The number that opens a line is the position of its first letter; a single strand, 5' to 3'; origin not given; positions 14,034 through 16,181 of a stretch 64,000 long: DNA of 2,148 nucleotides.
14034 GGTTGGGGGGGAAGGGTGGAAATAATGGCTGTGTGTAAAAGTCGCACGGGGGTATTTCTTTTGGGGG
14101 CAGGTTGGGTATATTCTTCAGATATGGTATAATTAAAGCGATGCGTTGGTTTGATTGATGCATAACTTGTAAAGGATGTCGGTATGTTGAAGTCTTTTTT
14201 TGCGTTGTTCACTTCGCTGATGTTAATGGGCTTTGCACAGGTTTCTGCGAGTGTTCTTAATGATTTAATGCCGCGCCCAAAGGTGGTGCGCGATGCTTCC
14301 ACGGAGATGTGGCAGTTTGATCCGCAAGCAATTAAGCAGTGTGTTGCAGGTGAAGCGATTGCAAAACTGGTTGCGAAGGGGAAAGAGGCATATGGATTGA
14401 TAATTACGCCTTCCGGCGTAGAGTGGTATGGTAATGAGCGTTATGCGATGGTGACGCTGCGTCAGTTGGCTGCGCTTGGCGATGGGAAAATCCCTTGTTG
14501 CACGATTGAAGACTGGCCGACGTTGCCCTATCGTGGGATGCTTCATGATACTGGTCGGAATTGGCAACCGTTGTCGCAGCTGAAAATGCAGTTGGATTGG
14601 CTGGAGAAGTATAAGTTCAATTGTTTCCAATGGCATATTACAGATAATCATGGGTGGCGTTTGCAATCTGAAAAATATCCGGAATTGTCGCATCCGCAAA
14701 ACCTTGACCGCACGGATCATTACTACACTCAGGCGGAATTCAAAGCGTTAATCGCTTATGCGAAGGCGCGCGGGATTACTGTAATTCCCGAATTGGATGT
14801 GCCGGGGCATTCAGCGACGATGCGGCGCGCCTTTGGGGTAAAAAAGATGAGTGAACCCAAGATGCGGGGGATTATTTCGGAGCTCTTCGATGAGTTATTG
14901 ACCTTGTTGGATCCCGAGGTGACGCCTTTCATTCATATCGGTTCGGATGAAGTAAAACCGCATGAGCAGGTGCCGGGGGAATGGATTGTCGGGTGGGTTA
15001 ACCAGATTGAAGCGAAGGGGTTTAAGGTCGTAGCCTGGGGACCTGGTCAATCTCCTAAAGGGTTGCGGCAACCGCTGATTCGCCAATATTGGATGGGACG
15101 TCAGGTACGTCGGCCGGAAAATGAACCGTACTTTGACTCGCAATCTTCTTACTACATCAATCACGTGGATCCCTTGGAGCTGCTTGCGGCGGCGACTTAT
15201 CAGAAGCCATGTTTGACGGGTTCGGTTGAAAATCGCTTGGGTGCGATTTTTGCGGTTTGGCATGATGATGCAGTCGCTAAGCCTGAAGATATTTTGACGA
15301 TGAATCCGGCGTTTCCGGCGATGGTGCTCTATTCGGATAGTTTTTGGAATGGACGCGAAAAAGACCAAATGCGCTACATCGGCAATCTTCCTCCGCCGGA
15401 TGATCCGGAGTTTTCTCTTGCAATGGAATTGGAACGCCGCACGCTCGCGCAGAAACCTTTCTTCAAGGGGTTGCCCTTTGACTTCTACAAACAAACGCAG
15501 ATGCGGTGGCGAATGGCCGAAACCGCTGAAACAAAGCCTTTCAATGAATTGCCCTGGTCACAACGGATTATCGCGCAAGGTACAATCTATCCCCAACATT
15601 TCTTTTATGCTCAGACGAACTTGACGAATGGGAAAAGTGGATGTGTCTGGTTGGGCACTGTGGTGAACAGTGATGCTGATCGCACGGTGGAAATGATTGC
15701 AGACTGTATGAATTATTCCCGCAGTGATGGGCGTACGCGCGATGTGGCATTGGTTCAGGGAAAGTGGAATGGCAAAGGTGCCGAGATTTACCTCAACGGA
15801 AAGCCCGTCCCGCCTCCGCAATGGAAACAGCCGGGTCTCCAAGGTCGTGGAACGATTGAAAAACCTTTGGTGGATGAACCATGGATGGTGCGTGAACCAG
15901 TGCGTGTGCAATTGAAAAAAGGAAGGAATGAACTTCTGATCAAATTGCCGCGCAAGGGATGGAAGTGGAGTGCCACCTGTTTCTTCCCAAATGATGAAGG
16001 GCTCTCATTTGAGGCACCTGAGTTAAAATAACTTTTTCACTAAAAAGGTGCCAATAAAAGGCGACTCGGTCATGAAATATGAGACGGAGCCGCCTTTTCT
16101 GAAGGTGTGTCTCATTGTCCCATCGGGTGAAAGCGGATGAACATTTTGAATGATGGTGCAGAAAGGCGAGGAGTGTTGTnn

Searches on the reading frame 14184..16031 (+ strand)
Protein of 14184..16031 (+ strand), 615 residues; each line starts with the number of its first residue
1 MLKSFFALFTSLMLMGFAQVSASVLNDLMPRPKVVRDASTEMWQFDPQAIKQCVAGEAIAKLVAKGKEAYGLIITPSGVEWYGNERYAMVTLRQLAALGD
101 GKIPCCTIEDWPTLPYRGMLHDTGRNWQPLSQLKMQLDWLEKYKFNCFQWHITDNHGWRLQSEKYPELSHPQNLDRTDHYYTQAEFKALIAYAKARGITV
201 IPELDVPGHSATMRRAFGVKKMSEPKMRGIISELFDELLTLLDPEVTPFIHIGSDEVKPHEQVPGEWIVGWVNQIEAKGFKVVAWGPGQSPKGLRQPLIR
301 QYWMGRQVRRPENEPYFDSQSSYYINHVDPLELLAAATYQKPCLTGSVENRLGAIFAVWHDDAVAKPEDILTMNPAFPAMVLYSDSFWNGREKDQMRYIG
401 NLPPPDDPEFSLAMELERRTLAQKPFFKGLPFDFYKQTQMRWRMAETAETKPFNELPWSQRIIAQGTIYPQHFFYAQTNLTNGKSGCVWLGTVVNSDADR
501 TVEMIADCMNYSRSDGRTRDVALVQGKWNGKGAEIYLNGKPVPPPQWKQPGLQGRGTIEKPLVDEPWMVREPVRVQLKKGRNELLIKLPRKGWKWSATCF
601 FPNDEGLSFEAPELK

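Call 15: find_encoding_contigs(protein=window:14184-16031:+, flank=10000, max_places=6)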
Protein window:14184-16031:+ (615 aa): 23 contigs read that carry it; 6 places shown.
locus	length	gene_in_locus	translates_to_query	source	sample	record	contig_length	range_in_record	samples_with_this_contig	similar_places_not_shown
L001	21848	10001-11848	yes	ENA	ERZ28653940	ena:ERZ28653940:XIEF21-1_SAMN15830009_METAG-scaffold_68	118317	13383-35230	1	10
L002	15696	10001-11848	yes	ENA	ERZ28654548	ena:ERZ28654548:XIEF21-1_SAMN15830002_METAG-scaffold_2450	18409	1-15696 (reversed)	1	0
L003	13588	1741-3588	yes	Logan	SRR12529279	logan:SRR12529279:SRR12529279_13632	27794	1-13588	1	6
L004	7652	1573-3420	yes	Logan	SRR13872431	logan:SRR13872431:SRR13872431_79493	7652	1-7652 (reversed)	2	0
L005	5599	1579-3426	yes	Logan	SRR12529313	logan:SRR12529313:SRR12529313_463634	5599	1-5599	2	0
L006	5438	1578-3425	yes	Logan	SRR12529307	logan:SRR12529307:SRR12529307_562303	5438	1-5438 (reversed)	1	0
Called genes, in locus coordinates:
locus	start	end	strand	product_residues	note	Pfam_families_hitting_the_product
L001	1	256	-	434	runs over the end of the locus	PF00275:EPSP_synthase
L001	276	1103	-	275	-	PF03167:UDG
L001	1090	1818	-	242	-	PF01578:Cytochrom_C_asm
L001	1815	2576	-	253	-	PF07695:7TMR-DISM_7TM (weak), PF05140:ResB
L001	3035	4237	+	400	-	-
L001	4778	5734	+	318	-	PF01116:F_bP_aldolase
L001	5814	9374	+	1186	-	PF01855:POR_N, PF02780:Transketolase_C (weak), PF17147:PFOR_II, PF01558:POR, PF10371:EKR, PF12838:Fer4_7, PF13183:Fer4_8 (weak), PF02775:TPP_enzyme_C, +5 more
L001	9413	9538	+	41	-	-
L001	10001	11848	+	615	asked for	PF00728:Glyco_hydro_20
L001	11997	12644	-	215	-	-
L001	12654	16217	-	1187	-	PF02463:SMC_N, PF13175:AAA_15, PF13304:AAA_21 (faint), PF13476:AAA_23, PF06470:SMC_hinge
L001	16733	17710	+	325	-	PF02568:ThiI (weak), PF03054:tRNA_Me_trans (faint), PF18297:NFACT-R_2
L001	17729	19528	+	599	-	PF13229:Beta_helix (faint), PF23764:Beta-barrel_GLAA-B_II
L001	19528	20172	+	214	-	PF04127:DFP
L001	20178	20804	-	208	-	PF09335:VTT_dom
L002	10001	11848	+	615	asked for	PF00728:Glyco_hydro_20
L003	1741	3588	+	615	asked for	PF00728:Glyco_hydro_20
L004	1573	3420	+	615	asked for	PF00728:Glyco_hydro_20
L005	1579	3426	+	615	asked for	PF00728:Glyco_hydro_20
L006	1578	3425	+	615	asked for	PF00728:Glyco_hydro_20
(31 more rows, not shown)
